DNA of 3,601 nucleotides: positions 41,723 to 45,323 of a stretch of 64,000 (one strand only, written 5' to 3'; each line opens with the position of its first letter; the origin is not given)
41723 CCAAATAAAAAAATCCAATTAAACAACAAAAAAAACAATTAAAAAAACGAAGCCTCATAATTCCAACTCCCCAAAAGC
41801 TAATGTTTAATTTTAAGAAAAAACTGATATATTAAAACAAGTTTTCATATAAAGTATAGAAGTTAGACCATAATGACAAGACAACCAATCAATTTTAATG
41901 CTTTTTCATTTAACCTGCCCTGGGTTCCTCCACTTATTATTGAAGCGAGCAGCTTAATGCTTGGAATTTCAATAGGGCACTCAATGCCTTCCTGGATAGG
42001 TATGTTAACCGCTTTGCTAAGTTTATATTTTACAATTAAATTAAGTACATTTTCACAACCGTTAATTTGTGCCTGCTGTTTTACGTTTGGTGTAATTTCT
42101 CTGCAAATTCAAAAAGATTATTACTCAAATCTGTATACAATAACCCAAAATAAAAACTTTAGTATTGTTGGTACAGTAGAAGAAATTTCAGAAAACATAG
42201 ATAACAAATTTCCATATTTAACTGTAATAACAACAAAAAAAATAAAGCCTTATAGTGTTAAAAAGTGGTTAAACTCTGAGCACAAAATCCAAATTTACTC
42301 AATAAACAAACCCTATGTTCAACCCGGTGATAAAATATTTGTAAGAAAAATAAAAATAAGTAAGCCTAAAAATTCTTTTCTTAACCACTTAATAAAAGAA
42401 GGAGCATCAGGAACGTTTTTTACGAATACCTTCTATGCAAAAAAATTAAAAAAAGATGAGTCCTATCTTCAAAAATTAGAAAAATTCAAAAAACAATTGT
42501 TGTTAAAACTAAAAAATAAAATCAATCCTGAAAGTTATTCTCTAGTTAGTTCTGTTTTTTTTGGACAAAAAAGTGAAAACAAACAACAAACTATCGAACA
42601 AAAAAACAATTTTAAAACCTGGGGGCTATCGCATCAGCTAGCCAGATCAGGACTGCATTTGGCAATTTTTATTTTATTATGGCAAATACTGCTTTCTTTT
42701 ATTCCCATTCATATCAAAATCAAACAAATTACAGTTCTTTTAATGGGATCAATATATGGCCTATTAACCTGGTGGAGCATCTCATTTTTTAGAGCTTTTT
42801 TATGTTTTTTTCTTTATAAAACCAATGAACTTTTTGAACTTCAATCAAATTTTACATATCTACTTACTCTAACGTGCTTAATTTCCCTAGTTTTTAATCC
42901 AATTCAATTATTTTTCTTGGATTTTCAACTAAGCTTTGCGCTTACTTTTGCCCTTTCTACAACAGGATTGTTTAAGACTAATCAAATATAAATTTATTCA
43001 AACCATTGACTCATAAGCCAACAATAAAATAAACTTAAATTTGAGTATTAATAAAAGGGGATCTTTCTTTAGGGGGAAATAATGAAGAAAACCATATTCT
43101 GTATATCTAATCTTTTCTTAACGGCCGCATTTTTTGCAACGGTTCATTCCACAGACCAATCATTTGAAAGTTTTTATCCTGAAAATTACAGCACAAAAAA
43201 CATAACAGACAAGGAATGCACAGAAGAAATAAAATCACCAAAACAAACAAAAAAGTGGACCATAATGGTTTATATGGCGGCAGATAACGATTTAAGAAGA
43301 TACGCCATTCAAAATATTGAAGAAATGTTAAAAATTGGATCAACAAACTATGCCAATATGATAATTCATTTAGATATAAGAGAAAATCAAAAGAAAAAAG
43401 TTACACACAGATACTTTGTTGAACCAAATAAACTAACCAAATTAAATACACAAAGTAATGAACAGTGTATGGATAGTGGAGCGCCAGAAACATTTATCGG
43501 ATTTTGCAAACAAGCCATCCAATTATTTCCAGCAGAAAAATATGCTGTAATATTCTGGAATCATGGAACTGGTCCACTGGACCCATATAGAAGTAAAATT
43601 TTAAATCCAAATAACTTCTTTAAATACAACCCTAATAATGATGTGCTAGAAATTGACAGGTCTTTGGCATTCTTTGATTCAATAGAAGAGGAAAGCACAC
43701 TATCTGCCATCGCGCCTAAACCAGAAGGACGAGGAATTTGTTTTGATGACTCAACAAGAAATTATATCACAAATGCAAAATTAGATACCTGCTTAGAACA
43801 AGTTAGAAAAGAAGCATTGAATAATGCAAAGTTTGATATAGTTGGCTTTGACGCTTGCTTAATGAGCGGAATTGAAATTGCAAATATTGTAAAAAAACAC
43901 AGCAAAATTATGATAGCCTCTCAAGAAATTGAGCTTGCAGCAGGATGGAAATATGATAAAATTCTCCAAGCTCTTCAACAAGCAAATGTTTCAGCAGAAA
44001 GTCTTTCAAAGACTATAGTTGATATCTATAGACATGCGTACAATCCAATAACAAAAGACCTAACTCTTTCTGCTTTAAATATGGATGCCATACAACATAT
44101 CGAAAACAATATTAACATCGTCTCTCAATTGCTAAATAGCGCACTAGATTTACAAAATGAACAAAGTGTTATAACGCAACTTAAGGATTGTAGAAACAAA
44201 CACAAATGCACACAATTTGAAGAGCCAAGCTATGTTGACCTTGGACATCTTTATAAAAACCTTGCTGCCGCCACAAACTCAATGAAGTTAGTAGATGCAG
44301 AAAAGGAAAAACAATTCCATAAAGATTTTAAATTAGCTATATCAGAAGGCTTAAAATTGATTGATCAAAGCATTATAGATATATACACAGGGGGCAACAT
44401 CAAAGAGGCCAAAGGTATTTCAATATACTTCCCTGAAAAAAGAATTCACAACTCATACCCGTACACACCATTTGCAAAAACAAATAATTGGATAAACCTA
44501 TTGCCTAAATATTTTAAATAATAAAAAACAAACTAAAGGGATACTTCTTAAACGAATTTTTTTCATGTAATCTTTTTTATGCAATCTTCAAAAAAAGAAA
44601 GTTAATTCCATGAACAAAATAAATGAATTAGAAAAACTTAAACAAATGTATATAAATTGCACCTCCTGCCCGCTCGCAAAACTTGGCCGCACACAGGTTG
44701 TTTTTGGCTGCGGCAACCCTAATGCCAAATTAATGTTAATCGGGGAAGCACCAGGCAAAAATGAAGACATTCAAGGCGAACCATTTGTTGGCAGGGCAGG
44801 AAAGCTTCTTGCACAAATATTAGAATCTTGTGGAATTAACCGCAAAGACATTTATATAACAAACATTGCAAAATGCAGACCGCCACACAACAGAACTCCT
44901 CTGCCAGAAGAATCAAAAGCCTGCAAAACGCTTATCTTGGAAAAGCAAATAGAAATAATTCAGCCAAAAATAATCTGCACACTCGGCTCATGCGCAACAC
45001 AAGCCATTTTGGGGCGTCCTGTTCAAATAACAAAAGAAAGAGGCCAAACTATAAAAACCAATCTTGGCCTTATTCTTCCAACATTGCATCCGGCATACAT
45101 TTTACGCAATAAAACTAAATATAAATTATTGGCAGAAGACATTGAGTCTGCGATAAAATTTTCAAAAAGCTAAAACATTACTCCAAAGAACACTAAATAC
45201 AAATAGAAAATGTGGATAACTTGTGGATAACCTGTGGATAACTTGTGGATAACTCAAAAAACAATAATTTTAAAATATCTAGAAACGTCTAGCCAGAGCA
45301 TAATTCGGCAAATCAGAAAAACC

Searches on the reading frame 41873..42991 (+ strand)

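Call 8: search_protein_families(library=pfam, proteins=[window:41873-42991:+])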
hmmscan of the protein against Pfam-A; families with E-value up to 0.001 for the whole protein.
window:41873-42991:+ (372 aa): 3 families
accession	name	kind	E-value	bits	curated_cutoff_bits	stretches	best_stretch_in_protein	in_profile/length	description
PF03772.21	Competence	-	1.3e-20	74.4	23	1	240-362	10-135/270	Competence protein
PF13567.11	DUF4131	-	0.00013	22.1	31.6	1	41-167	6-135/165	Domain of unknown function (DUF4131)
PF18951.5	DUF5695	-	0.00045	18.8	25.2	1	165-250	393-478/857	Family of unknown function (DUF5695)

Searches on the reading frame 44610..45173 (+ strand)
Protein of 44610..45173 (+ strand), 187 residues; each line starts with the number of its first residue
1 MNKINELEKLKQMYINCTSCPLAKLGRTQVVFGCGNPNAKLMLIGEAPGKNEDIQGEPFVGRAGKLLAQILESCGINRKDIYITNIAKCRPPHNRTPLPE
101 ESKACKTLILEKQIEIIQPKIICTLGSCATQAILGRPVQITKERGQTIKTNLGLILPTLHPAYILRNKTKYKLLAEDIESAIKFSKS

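Call 8: search_protein_families(library=pfam, proteins=[window:44610-45173:+])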
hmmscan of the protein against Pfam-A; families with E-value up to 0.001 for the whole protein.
window:44610-45173:+ (187 aa): 1 family
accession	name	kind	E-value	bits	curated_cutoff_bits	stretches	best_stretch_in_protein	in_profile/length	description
PF03167.25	UDG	-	3.8e-37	127.9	24.3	1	32-170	1-127/141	Uracil DNA glycosylase superfamily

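Call 60: find_encoding_contigs(protein=window:44610-45173:+, flank=3000, max_places=6)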
Protein window:44610-45173:+ (187 aa): 5 contigs read that carry it; 1 place shown.
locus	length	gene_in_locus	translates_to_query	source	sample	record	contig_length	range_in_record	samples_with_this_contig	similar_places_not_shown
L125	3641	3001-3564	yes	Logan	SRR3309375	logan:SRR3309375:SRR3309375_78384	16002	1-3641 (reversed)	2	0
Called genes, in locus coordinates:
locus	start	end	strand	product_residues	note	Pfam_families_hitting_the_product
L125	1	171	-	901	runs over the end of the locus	PF00675:Peptidase_M16, PF05193:Peptidase_M16_C, PF00675:Peptidase_M16, PF05193:Peptidase_M16_C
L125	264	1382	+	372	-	PF03772:Competence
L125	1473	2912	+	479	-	PF03415:Peptidase_C11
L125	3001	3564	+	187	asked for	PF03167:UDG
